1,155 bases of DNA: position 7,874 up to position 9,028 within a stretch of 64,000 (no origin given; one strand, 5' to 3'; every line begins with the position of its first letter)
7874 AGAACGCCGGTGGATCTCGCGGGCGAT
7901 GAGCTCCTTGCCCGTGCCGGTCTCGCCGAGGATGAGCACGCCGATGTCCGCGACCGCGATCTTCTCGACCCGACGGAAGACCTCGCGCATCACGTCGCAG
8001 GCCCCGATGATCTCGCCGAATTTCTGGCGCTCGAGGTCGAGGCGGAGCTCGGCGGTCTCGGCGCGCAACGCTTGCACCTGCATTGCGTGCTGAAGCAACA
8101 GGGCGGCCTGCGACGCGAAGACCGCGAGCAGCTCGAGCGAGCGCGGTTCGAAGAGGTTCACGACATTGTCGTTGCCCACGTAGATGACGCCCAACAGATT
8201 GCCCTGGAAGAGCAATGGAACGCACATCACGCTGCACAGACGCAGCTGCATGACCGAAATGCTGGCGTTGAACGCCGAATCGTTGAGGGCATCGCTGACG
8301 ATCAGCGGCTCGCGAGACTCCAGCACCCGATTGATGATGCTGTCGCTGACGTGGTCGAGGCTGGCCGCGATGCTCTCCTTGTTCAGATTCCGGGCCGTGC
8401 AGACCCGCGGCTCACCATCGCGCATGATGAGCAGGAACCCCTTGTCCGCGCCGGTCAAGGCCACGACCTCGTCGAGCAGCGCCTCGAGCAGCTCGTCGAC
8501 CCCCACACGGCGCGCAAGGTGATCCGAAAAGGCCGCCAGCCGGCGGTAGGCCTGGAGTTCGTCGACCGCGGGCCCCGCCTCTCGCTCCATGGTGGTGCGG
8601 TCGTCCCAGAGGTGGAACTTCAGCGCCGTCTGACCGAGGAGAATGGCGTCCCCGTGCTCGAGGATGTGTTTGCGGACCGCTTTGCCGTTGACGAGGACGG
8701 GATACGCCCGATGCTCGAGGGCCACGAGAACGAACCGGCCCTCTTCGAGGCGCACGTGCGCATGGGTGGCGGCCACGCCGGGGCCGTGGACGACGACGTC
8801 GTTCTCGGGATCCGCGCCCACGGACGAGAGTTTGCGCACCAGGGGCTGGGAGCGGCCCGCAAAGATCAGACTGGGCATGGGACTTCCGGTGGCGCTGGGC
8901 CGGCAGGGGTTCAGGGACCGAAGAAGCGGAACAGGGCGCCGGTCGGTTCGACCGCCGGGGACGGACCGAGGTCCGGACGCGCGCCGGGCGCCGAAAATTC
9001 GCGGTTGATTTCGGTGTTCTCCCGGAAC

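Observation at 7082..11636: Operon pairing a transmembrane Hanks kinase with an FHA-domain sigma-54 activator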

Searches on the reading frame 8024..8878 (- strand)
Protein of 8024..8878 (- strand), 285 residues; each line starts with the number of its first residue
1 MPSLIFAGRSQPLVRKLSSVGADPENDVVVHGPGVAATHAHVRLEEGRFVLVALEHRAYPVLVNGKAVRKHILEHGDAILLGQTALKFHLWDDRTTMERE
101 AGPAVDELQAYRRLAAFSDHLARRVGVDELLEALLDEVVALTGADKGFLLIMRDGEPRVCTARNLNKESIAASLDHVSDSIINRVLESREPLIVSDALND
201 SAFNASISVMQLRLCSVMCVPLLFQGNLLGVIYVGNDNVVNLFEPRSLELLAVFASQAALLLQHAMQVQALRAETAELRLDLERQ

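Call 28: find_related_loci(query=A1, collection=genome_contigs, flank=7000)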
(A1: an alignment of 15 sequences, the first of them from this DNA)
Query A1 (285 aa) in genome_contigs; peptide patterns used: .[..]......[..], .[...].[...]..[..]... (x = any residue, [..] = any of these).
599 stretches matched a pattern (row limit reached: there are more); 589 encode a relative of the query (tblastn E <= 1e-3); the best 80 are kept; 80 distinct loci.
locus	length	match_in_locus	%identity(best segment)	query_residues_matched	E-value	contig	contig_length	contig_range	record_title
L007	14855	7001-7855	94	1-285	3e-179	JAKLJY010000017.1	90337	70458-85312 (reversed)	MAG: Myxococcota bacterium isolate MAG.78 MAG.78-NODE_17_length_90337_cov_5.818491, whole genome shotgun sequence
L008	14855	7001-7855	84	1-285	6e-160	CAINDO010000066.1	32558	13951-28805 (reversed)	MAG: uncultured Myxococcales bacterium isolate Loclat_bin-06019 genome assembly, contig: bin-06019:066/667, whole genome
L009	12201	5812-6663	64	1-283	7e-112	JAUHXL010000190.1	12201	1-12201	MAG: bacterium isolate 2_bin.9 NODE_3564_length_12201_cov_3.084728, whole genome shotgun sequence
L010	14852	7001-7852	64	1-283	4e-111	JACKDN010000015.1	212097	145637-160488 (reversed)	MAG: Myxococcales bacterium isolate HK-STAS-MYXO-8 HK-STAS-MYXO-8_15, whole genome shotgun sequence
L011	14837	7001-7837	70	1-279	4e-111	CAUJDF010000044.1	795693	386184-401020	MAG: Myxococcota bacterium isolate KLAP118 genome assembly, contig: KLAP118_474190, whole genome shotgun sequence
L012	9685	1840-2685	63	1-283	4e-109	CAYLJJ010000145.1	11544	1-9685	MAG TPA_asm: uncultured Nannocystaceae bacterium isolate binchicken_co141_483 genome assembly, contig: NODE_22252_length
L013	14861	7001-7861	61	1-285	3e-106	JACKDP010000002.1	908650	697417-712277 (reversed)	MAG: Myxococcales bacterium isolate HK-STAS-MYXO-10 HK-STAS-MYXO-10_2, whole genome shotgun sequence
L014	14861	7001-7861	60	1-285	6e-106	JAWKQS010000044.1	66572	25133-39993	MAG: bacterium isolate ABC2.71 ABC2.71.fa-44, whole genome shotgun sequence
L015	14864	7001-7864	64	1-279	3e-105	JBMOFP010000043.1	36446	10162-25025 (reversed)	MAG: Bradymonadia bacterium isolate Deming_bin.242 contig2254, whole genome shotgun sequence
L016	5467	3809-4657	60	1-283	2e-104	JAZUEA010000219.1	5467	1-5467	MAG: Myxococcota bacterium isolate T1900045303_TH20190073.MAGScoT_cleanbin_000050 SGB_6156_k141_360314, whole genome sho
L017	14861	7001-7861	60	1-285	5e-103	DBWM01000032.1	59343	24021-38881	MAG TPA_asm: Myxococcales bacterium UBA1238 UBA1238_contig_131904, whole genome shotgun sequence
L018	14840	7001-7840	59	1-279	3e-103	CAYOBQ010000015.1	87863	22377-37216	MAG TPA_asm: uncultured Nannocystaceae bacterium isolate SRP077602_co1_395 genome assembly, contig: NODE_509_length_8786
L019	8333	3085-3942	57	1-285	8e-101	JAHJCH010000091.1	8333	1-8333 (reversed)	MAG: Myxococcota bacterium isolate Modern_marine.mb.298 Modern_marine.mb.298_k141_611725, whole genome shotgun sequence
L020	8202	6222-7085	59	1-279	1e-97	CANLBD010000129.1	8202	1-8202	MAG: Myxococcales bacterium isolate ZE-Jul18-54 genome assembly, contig: ZE-Jul18-C11305, whole genome shotgun sequence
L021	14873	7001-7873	60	1-285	1e-97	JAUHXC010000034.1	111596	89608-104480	MAG: bacterium isolate 2_bin.46 NODE_237_length_111596_cov_7.835712, whole genome shotgun sequence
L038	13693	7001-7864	43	1-285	2e-71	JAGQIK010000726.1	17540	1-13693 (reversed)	MAG: Myxococcales bacterium isolate HKST-UBA02 k127_4070632, whole genome shotgun sequence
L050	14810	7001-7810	43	13-283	6e-70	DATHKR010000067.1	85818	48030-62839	MAG TPA_asm: Kofleriaceae bacterium isolate SMAG_U12585 k141_416209, whole genome shotgun sequence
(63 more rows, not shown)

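Call 43: predict_structure(alignment_id=A1)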
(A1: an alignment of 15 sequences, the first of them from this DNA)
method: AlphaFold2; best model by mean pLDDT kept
length: 285 residues; sequences in the alignment: 15
mean_pLDDT: 82.3   pTM: 0.58
mean pLDDT of the five models: 82.3, 81.8, 80.9, 80.3, 79.9
residues with pLDDT >= 90: 93; 70-90: 152; 50-70: 27; < 50: 13
segments of 3 or more residues with pLDDT < 50: 94-105
pLDDT, mean of each block of 10 residues (from residue 1): 87 90 95 94 90 91 96 93 93 45 49 76 81 85 84 85 67 60 91 82 75 83 91 81 77 88 88 88 86
secondary structure, 60 per line:
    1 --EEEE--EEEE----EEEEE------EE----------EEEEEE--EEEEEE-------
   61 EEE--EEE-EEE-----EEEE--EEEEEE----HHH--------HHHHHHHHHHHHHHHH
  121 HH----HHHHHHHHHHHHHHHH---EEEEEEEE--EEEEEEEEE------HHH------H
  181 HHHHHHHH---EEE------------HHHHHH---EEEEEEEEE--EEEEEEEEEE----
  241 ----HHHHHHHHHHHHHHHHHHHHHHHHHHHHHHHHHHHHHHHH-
elements in order: E3-6 E9-12 E17-21 E40-45 E48-53 E61-63 E66-68 E70-72 E78-81 E84-89 H105-122 H127-142 E146-153 E156-164 H180-188 E192-194 H207-212 E216-224 E227-236 H245-284

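Call 48: fold_search(model_id=the predicted structure, library=pdb)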
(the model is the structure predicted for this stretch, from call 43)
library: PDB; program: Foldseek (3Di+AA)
matches with E <= 10: 1172; with E <= 0.001: 501
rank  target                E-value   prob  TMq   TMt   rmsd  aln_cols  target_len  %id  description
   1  8rvx_D                8.0e-09  1.00  0.50  0.31   8.4       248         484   13  Cph1 phytochrome PAS-GAF-PHY Y176H mutant (released 2025-03-12)
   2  8rvx_A                9.5e-09  1.00  0.47  0.29  14.9       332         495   13  Cph1 phytochrome PAS-GAF-PHY Y176H mutant (released 2025-03-12)
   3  5w10_B                1.1e-08  1.00  0.49  0.77   3.3       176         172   19  Lcd1 GAF domain in complex with cAMP ligand (released 2017-06-28)
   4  5w10_A                1.1e-08  1.00  0.49  0.76   3.3       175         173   19  Lcd1 GAF domain in complex with cAMP ligand (released 2017-06-28)
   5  5w10_D                1.3e-08  1.00  0.46  0.73   3.4       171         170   19  Lcd1 GAF domain in complex with cAMP ligand (released 2017-06-28)
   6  6ptx_A                1.5e-08  1.00  0.46  0.29  11.0       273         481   18  Dark, 100K, PCM Myxobacterial Phytochrome, P2, Wild Type, (released 2019-10-09)
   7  3ci6_B                1.8e-08  1.00  0.47  0.77   3.5       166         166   17  Crystal structure of the GAF domain from Acinetobacter phosphoenolpyruvate-protein phosphotransferase (released 2008-05-13)
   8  6oap_B                1.9e-08  1.00  0.48  0.46   3.2       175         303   18  Crystal structure of a dual sensor histidine kinase in the green-light absorbing Pg state (released 2019-09-18)
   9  5nm3_D                2.1e-08  1.00  0.46  0.29  11.8       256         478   15  Deinococcus radiodurans BphP PAS-GAF-PHY Y263F mutant, pre-illuminated (released 2018-04-18)
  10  5nm3_B                2.1e-08  1.00  0.46  0.28  11.6       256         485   16  Deinococcus radiodurans BphP PAS-GAF-PHY Y263F mutant, pre-illuminated (released 2018-04-18)
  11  8u62_A                2.1e-08  1.00  0.48  0.29  14.0       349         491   15  Cryo-EM structure of PsBphP in Pfr state, Dimer of Dimers FL (released 2024-08-21)
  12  8rvx_C                2.2e-08  1.00  0.49  0.30   9.6       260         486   13  Cph1 phytochrome PAS-GAF-PHY Y176H mutant (released 2025-03-12)
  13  5nm3_A                2.2e-08  1.00  0.45  0.28  11.8       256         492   16  Deinococcus radiodurans BphP PAS-GAF-PHY Y263F mutant, pre-illuminated (released 2018-04-18)
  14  5c5k_D                2.4e-08  1.00  0.45  0.29  10.4       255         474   16  Structure of the Pfr form of a canonical phytochrome (released 2016-02-17)
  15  6oap_A                2.5e-08  1.00  0.45  0.43   3.7       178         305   18  Crystal structure of a dual sensor histidine kinase in the green-light absorbing Pg state (released 2019-09-18)
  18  6i2p_E                3.2e-08  1.00  0.29  0.76   2.1        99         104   26  Crystal structure of the Mycobacterium tuberculosis PknB kinase domain (L33E mutant) in complex with its substrate Gar (released 2019-05-22)
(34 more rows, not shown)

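Call 88: search_protein_families(library=pfam, proteins=[L038:8976-9470:+, L038:9528-11303:+, L050:8913-9452:+, L050:9449-11323:+], max_evalue=0.05)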
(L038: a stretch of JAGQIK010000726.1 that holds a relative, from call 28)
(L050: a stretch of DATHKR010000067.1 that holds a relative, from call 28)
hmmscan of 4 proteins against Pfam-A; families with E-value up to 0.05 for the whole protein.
L038:8976-9470:+ (164 aa): 0 families

L038:9528-11303:+ (591 aa): 6 families
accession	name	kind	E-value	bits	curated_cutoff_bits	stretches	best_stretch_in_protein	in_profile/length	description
PF13620.12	CarboxypepD_reg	-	2.6e-16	60.2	32.3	1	447-506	2-51/82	Carboxypeptidase regulatory-like domain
PF02369.22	Big_1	-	7.3e-09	36.1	34.9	0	446-495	20-61/93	Bacterial Ig-like domain (group 1)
PF00775.27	Dioxygenase_C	-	0.0028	17.6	27.3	1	447-480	32-66/182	Dioxygenase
PF13715.12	CarbopepD_reg_2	-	0.0062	17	32.2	0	448-465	2-20/88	CarboxypepD_reg-like domain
PF20598.4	DUF6795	-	0.0087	16.8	27.4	0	449-498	3-43/103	Domain of unknown function (DUF6795)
PF10670.15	DUF4198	-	0.025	15.1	34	0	452-499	154-194/209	Domain of unknown function (DUF4198)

L050:8913-9452:+ (179 aa): 0 families

L050:9449-11323:+ (624 aa): 5 families
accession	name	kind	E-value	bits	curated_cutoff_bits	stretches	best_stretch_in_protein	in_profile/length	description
PF13620.12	CarboxypepD_reg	-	6.6e-07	30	32.3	0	563-580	5-22/82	Carboxypeptidase regulatory-like domain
PF10670.15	DUF4198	-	0.00034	21.3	34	0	447-505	146-193/209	Domain of unknown function (DUF4198)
PF02369.22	Big_1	-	0.00048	20.6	34.9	0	560-579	21-40/93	Bacterial Ig-like domain (group 1)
PF20598.4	DUF6795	-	0.016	15.9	27.4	0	232-274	5-44/103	Domain of unknown function (DUF6795)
PF23416.1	DUF7107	-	0.033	15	24.6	0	34-56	27-47/48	Domain of unknown function (DUF7107)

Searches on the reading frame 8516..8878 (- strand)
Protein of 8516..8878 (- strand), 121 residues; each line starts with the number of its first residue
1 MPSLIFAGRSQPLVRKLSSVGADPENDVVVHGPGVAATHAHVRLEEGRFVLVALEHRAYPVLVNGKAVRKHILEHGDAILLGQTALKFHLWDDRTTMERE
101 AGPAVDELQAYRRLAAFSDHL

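Call 6: search_solved_structures(query=window:8516-8878:-, max_evalue=1, show_alignments=5)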
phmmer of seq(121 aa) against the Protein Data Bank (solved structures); distinct sequences matched with E-value up to 1: 14.
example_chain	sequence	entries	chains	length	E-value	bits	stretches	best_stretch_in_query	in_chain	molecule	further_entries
8p5r_G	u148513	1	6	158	0.0002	24.8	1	15-88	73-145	Glycogen accumulation regulator GarA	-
6i2q_B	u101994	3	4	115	0.0004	23.8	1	14-88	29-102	Glycogen accumulation regulator GarA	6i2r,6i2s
2kkl_A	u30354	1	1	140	0.0015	21.9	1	13-88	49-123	Uncharacterized protein Mb1858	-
2kfu_A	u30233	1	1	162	0.0021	21.5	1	13-88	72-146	Rv1827 pThr 22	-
6i2p_D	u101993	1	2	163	0.0021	21.5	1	13-88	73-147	Glycogen accumulation regulator GarA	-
7rj3_A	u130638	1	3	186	0.0027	21.1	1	13-88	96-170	Glycogen accumulation regulator GarA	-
2kb3_A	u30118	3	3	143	0.0034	20.8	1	15-88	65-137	Oxoglutarate dehydrogenase inhibitor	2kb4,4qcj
8p5x_G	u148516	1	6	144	0.0035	20.8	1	15-88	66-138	Oxoglutarate dehydrogenase inhibitor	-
3hx1_A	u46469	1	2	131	0.01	19.3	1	8-87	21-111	Slr1951 protein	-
2eh0_A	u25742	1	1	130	0.092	16.2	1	16-104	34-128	Kinesin-like protein KIF1B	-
3fm8_A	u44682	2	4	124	0.13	15.7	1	18-84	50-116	Kinesin-like protein KIF13B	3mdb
5djo_A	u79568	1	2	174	0.16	15.4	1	18-84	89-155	Kinesin-like protein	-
2aff_A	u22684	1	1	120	0.52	13.7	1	16-87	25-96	Antigen KI-67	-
1r21_A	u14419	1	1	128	0.62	13.5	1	17-87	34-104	Antigen Ki-67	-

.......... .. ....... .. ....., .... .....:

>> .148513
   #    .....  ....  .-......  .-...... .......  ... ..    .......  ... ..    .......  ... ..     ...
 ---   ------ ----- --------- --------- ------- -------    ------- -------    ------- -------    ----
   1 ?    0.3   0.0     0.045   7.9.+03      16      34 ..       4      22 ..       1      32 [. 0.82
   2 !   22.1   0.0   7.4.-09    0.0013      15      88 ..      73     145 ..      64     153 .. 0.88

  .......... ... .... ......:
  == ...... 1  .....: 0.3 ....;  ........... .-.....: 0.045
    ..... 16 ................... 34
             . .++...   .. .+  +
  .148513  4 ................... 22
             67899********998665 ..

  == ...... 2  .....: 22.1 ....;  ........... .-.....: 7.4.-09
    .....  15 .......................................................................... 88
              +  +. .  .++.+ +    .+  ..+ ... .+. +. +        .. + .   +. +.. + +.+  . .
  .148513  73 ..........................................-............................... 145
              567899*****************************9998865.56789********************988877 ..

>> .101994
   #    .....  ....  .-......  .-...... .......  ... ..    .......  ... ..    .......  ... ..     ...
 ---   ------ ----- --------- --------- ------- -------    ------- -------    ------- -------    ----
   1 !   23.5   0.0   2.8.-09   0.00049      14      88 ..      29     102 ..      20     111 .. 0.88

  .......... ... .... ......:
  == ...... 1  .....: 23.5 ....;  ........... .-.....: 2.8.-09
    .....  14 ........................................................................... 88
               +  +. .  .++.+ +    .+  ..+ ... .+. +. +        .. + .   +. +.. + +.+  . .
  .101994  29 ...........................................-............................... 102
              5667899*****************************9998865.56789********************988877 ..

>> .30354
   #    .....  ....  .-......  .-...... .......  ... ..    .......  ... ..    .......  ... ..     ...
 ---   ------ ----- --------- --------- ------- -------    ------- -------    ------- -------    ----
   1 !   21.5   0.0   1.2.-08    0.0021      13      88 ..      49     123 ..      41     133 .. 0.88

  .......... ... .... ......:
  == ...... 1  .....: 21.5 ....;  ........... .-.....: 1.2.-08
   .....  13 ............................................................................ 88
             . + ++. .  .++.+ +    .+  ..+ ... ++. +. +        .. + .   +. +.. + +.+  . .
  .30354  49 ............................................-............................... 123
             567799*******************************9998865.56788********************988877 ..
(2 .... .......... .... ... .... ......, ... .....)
